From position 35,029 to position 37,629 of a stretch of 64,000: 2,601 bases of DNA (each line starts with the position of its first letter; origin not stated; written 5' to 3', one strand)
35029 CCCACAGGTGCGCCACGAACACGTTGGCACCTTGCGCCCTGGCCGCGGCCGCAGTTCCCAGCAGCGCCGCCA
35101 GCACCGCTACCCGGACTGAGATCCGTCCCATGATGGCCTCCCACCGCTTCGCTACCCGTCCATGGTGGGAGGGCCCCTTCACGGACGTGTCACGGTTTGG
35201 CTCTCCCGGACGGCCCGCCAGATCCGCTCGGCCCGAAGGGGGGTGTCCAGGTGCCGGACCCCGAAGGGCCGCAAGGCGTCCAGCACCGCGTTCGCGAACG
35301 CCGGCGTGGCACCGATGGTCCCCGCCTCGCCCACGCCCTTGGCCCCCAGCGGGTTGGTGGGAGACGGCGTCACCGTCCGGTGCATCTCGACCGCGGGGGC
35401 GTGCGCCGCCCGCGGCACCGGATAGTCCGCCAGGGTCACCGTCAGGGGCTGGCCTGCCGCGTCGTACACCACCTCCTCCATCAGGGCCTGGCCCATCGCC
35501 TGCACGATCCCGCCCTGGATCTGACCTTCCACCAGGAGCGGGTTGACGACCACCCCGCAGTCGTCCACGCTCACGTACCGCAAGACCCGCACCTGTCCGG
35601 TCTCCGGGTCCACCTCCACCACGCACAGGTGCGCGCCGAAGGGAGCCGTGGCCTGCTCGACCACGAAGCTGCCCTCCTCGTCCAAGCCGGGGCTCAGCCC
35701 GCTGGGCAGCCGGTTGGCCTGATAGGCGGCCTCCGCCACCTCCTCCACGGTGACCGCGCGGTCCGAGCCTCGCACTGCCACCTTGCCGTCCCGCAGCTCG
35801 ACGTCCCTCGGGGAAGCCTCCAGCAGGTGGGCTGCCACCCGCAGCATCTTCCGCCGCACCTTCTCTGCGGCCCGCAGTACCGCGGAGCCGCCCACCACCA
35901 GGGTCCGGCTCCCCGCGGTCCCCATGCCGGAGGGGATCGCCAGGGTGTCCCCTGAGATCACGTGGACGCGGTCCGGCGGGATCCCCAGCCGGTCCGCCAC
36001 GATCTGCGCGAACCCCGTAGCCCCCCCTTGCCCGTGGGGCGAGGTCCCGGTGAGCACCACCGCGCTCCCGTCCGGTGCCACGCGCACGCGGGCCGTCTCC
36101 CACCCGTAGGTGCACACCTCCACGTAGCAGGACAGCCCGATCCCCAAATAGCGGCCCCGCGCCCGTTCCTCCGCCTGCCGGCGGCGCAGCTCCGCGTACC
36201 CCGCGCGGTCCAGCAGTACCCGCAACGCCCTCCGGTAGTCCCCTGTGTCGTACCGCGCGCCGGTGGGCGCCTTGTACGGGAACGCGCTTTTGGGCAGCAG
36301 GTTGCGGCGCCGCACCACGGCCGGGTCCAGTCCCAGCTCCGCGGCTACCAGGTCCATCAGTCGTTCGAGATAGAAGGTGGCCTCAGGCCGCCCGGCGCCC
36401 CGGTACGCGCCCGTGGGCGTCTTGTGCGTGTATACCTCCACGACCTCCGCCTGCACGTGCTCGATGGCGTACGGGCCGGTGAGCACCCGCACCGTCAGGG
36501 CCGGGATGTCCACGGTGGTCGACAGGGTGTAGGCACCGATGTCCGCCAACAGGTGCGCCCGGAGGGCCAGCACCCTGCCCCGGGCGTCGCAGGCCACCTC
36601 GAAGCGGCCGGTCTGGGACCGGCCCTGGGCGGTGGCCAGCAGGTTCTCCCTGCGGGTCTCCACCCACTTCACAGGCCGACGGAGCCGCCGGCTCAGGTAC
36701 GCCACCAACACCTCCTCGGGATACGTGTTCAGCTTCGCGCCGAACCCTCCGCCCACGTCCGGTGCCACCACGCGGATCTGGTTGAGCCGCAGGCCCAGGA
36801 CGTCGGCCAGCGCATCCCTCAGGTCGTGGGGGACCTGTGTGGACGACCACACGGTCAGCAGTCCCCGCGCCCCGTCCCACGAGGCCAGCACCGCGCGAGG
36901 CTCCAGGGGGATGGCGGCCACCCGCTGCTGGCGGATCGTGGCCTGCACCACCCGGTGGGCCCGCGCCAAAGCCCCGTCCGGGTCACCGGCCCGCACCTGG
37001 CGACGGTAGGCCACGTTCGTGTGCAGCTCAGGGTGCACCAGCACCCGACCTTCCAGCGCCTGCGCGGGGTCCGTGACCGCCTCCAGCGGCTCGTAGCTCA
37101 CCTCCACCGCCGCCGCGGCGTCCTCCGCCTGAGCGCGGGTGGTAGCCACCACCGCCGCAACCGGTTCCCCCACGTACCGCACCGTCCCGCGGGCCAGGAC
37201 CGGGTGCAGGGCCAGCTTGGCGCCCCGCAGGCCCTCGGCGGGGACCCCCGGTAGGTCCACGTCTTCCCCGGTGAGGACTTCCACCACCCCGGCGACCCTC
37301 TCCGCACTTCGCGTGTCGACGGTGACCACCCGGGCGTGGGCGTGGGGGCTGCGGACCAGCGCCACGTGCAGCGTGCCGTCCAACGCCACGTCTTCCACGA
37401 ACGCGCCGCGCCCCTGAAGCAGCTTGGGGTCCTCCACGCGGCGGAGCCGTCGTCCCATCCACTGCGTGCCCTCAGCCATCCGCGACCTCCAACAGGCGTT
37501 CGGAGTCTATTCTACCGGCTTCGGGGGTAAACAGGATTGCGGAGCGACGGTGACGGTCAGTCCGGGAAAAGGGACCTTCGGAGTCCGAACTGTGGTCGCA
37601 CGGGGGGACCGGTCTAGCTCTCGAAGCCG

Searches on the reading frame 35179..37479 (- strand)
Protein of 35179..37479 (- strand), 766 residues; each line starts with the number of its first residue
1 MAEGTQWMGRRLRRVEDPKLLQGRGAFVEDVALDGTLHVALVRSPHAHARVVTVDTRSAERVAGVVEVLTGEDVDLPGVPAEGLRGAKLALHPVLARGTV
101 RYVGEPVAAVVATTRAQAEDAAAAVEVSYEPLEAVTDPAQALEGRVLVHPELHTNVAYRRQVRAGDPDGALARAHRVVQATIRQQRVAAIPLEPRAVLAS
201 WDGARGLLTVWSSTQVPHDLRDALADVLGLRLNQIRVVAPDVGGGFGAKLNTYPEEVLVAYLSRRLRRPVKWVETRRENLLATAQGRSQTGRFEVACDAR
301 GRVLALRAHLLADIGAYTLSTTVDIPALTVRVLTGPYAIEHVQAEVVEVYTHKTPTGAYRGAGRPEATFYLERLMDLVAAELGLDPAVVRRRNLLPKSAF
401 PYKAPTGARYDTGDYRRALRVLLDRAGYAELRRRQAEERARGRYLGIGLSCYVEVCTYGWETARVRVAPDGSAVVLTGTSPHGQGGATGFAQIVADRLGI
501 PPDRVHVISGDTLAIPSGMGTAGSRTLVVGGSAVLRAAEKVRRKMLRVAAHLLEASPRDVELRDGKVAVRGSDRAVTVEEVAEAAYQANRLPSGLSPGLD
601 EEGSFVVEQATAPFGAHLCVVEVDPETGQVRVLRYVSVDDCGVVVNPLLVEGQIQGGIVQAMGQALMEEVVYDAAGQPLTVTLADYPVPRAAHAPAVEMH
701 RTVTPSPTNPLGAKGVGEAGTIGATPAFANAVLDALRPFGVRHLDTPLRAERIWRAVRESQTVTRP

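Call 17: search_protein_families(library=pfam, proteins=[window:35179-37479:-], max_evalue=0.0001)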
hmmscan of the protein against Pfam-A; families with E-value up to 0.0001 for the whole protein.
window:35179-37479:- (766 aa): 3 families
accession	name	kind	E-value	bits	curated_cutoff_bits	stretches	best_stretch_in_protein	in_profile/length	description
PF20256.3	MoCoBD_2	-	3e-93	312.8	27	1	423-695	3-283/283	Molybdopterin cofactor-binding domain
PF02738.23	MoCoBD_1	-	4.9e-83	278.4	27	1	148-394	1-244/244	Molybdopterin cofactor-binding domain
PF01315.27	Ald_Xan_dh_C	-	1.2e-27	96.9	31.3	1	22-133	1-110/110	Aldehyde oxidase and xanthine dehydrogenase, a/b hammerhead domain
